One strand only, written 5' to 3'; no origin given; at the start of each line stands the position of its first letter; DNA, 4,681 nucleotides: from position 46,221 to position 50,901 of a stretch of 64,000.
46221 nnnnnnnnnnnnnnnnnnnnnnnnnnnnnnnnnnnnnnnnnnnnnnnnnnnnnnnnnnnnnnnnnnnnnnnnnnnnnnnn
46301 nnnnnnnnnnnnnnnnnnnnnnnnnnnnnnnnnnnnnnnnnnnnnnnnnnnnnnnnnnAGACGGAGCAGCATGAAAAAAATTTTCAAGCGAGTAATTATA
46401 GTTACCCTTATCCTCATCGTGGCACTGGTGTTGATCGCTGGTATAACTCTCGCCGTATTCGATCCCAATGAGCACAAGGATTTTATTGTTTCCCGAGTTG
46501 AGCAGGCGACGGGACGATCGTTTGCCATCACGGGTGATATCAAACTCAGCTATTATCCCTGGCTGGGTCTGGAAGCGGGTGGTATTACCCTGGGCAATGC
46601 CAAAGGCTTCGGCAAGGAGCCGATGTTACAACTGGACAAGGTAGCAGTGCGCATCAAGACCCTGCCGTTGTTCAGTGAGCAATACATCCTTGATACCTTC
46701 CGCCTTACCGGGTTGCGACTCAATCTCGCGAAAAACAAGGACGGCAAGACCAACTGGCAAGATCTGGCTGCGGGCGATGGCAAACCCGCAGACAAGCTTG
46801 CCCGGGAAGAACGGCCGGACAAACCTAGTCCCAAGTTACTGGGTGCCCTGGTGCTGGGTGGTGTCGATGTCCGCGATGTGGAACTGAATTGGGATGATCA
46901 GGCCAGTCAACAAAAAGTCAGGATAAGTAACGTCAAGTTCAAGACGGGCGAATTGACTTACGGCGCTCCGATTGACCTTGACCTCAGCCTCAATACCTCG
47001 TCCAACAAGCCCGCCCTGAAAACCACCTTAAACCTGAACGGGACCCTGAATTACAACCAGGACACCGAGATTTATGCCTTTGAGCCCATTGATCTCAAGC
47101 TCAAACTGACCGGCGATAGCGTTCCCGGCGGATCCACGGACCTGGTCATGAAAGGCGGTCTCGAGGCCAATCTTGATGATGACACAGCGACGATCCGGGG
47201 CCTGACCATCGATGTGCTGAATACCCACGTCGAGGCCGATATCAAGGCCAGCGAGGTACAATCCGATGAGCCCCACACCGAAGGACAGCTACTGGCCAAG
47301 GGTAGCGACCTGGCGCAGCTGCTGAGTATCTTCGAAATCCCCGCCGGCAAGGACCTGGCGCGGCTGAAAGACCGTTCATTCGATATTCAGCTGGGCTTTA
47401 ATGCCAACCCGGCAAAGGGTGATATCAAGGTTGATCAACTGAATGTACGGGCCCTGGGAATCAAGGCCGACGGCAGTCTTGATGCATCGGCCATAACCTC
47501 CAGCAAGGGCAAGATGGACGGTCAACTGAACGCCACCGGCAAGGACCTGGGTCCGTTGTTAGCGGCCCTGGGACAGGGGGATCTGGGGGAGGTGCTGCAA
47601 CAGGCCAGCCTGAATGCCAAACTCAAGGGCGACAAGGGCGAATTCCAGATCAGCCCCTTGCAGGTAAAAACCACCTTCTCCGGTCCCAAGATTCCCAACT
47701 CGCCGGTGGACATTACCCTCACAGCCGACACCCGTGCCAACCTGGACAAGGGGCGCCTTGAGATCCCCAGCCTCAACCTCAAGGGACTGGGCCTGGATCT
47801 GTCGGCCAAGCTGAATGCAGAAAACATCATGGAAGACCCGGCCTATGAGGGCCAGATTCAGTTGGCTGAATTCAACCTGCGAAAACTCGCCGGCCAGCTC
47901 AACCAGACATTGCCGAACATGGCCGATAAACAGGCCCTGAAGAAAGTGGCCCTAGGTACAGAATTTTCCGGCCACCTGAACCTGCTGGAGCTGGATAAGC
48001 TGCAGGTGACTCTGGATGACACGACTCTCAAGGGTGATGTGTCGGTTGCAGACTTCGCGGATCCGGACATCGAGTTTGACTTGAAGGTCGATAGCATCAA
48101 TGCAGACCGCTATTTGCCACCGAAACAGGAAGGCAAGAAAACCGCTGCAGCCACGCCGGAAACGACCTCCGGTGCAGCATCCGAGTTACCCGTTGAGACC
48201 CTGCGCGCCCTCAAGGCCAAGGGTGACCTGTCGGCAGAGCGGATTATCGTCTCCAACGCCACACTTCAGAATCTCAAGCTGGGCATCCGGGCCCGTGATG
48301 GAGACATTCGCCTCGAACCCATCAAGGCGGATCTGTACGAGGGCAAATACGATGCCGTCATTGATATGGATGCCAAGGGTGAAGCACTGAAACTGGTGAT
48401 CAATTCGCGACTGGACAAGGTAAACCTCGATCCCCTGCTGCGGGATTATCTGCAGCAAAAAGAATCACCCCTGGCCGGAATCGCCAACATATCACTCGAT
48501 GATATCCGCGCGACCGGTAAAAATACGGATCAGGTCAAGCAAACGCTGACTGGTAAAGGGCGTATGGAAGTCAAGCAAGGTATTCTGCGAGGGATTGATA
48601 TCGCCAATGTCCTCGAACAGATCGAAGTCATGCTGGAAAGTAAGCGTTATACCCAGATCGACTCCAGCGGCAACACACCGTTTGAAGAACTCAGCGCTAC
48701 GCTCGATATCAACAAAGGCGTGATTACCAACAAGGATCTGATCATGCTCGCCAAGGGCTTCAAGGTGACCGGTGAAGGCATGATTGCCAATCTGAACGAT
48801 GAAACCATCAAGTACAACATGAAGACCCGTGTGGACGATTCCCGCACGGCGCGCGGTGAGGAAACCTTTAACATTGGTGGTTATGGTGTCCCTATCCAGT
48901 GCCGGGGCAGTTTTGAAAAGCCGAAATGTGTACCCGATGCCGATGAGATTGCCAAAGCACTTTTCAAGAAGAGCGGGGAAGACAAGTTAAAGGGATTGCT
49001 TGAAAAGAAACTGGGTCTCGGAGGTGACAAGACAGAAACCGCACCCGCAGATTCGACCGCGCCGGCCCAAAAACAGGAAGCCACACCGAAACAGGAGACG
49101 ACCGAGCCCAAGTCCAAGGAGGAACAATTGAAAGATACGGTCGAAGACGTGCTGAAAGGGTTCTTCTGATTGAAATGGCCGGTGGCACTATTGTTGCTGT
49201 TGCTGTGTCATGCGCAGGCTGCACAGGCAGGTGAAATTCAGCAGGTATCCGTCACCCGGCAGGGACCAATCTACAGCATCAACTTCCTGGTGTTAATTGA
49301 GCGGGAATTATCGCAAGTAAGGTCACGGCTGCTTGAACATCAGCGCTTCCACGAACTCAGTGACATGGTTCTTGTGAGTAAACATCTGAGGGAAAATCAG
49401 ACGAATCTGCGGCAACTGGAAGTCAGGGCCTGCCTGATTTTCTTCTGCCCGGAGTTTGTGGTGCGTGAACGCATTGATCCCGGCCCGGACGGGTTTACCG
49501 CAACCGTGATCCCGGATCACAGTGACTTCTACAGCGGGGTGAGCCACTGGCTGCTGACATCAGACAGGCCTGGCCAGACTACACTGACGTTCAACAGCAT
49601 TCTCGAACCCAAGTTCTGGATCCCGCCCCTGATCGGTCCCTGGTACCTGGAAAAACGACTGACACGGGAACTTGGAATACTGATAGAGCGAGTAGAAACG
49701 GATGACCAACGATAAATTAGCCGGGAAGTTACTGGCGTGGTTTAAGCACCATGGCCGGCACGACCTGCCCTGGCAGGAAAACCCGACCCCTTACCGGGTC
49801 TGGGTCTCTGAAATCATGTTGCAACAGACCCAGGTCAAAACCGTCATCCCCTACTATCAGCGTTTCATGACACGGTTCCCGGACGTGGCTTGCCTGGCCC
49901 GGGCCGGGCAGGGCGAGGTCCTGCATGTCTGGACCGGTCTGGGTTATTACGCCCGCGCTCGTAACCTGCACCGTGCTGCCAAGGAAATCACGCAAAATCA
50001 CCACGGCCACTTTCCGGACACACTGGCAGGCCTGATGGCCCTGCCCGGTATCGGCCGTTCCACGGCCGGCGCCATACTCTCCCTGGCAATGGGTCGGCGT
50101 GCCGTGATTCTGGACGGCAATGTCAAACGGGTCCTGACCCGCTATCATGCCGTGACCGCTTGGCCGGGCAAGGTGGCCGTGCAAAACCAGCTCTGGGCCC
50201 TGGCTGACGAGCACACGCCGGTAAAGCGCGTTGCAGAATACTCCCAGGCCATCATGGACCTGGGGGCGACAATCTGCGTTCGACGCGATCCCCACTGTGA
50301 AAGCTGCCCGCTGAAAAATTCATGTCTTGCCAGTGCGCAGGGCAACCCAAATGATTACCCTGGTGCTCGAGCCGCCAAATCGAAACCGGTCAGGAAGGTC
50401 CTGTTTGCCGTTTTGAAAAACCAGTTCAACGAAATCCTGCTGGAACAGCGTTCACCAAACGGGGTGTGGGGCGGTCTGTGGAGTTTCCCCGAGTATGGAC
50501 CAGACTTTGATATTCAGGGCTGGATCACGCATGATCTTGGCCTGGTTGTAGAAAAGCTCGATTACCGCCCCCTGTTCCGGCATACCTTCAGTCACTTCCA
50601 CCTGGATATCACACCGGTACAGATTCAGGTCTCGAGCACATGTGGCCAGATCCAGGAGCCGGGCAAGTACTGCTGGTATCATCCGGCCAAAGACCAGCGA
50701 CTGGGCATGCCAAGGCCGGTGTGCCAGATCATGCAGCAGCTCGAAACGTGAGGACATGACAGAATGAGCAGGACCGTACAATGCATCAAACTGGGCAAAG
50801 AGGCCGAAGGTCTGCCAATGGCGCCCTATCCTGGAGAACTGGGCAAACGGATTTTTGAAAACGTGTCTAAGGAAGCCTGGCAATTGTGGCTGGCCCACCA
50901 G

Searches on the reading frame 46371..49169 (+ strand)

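Call 32: search_protein_families(library=pfam, proteins=[window:46371-49169:+], max_evalue=0.00001)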
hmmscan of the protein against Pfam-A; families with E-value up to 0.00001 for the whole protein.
window:46371-49169:+ (932 aa): 2 families
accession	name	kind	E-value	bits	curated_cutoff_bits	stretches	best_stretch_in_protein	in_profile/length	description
PF05170.20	AsmA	-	1.3e-66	226.2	29.8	2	1-477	1-400/607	AsmA family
PF05359.17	DUF748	-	2.2e-16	59.5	50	1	5-558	14-479/1037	Domain of Unknown Function (DUF748)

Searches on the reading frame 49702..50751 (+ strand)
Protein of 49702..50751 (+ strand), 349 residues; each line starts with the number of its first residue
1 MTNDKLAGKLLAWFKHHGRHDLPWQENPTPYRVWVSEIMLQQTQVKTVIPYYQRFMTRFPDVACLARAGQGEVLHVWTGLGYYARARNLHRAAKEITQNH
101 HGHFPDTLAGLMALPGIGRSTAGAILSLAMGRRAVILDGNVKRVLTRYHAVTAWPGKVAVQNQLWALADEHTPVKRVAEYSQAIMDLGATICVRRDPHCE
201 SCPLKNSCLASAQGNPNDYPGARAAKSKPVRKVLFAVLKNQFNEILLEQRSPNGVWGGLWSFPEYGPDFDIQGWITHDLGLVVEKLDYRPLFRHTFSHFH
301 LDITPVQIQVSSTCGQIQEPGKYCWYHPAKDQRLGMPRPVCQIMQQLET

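Call 61: search_protein_families(library=pfam, proteins=[window:49702-50751:+], max_evalue=0.00001)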
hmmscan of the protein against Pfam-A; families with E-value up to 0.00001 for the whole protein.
window:49702-50751:+ (349 aa): 3 families
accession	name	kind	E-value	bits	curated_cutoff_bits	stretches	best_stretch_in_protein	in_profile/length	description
PF00730.31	HhH-GPD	-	5.8e-22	78.5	26.2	1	35-167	1-105/108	HhH-GPD superfamily base excision DNA repair protein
PF14815.12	NUDIX_4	-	1.1e-21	77.2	35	1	236-346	3-113/113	NUDIX domain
PF00633.29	HHH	-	2.6e-08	33.7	24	1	100-127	2-29/30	Helix-hairpin-helix motif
